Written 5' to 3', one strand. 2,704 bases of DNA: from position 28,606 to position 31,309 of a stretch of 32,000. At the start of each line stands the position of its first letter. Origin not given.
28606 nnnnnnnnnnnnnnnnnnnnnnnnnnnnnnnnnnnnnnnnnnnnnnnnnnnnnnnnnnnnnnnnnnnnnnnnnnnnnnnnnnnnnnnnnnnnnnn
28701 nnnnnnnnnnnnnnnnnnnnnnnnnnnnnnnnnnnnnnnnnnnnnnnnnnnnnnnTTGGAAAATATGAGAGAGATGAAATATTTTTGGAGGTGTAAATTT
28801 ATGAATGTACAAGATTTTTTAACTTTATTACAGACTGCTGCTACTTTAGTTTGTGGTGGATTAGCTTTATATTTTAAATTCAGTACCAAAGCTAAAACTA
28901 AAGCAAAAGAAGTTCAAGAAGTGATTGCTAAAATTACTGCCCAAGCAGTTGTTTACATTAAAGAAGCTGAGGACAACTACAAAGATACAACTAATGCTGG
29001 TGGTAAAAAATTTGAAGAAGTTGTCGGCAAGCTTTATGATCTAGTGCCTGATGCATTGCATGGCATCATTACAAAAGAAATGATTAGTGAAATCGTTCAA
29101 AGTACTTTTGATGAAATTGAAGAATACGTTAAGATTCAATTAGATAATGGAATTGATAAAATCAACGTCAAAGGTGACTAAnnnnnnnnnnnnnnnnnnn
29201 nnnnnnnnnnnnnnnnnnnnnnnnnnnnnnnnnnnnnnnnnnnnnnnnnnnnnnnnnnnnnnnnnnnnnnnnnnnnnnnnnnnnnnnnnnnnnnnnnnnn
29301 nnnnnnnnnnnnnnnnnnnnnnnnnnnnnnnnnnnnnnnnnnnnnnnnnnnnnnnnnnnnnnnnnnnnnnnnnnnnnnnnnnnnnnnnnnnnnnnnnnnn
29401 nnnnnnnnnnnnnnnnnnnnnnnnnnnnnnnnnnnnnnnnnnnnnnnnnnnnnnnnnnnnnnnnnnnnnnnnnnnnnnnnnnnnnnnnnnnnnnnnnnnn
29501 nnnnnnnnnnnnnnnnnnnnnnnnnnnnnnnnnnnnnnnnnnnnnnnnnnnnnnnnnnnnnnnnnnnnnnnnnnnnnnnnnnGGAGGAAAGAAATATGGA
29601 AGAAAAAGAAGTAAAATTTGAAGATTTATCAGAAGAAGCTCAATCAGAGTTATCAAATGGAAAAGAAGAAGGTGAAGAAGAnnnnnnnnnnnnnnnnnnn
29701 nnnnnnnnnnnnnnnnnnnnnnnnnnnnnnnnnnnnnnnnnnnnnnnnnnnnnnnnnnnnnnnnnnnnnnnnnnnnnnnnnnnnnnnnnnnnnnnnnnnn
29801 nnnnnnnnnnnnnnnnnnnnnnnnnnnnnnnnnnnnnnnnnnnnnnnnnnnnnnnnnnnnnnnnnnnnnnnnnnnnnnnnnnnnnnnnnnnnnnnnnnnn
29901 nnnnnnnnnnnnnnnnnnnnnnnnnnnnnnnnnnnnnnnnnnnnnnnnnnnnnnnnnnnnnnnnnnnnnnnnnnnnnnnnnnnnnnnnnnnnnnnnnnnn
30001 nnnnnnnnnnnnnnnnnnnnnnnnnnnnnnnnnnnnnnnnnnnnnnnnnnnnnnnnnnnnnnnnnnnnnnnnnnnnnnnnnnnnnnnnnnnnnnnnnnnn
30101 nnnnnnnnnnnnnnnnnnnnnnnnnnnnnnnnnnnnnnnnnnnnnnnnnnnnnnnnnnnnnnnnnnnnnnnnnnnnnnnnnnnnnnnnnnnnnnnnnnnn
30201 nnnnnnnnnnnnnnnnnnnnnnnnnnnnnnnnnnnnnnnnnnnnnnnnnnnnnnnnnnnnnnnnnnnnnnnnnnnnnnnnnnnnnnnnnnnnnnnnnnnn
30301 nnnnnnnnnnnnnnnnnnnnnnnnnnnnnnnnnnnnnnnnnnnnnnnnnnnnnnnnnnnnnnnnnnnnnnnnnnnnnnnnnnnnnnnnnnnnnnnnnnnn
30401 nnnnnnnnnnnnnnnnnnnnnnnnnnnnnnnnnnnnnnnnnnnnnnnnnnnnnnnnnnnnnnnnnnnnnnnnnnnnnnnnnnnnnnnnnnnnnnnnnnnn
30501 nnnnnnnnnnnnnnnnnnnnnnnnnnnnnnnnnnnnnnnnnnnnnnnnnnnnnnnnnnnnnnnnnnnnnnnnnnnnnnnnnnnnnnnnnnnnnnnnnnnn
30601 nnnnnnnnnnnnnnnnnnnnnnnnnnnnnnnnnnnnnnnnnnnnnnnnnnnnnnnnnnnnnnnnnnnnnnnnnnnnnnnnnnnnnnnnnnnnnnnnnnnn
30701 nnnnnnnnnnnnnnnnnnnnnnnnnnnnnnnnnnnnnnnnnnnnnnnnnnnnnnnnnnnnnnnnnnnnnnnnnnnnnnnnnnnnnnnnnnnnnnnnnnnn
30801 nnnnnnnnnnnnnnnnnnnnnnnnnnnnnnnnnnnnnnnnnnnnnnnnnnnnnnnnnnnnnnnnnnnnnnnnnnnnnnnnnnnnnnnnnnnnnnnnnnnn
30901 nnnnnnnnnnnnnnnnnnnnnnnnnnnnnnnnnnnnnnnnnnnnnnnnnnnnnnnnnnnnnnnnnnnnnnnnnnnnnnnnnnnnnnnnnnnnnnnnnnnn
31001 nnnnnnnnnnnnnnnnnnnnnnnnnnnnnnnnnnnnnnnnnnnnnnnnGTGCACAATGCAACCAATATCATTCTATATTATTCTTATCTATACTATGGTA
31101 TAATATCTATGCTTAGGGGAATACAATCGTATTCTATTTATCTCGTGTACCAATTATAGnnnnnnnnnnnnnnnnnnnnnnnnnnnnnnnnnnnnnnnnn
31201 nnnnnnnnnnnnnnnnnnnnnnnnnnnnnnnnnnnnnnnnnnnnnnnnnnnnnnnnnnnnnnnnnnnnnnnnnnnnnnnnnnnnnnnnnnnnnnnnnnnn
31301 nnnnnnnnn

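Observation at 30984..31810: ORF-free array of five extended -10 promoters alternating with four intrinsic terminators: candidate tandem small-RNA genes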

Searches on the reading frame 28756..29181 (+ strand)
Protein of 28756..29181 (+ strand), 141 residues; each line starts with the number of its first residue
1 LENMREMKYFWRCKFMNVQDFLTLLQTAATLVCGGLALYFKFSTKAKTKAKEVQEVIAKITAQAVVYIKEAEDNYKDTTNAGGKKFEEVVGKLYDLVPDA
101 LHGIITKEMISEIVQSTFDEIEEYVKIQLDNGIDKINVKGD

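Call 54: search_protein_families(library=pfam, proteins=[window:28756-29181:+], max_evalue=0.01)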
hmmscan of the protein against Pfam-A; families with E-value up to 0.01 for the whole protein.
window:28756-29181:+ (141 aa): 1 family
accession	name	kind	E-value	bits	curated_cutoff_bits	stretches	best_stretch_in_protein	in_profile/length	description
PF18858.6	LPD39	-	0.0083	16.2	27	0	23-79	127-184/198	Large polyvalent protein associated domain 39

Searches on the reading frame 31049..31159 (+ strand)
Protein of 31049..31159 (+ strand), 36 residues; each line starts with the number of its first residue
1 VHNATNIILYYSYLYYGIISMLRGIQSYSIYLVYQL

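Call 53: search_protein_families(library=phrogs, proteins=[window:31049-31159:+], max_evalue=0.1)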
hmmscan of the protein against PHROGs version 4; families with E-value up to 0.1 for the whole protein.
window:31049-31159:+ (36 aa): 0 families

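Call 54: search_protein_families(library=pfam, proteins=[window:31049-31159:+], max_evalue=0.01)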
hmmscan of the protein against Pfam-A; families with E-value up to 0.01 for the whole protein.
window:31049-31159:+ (36 aa): 0 families
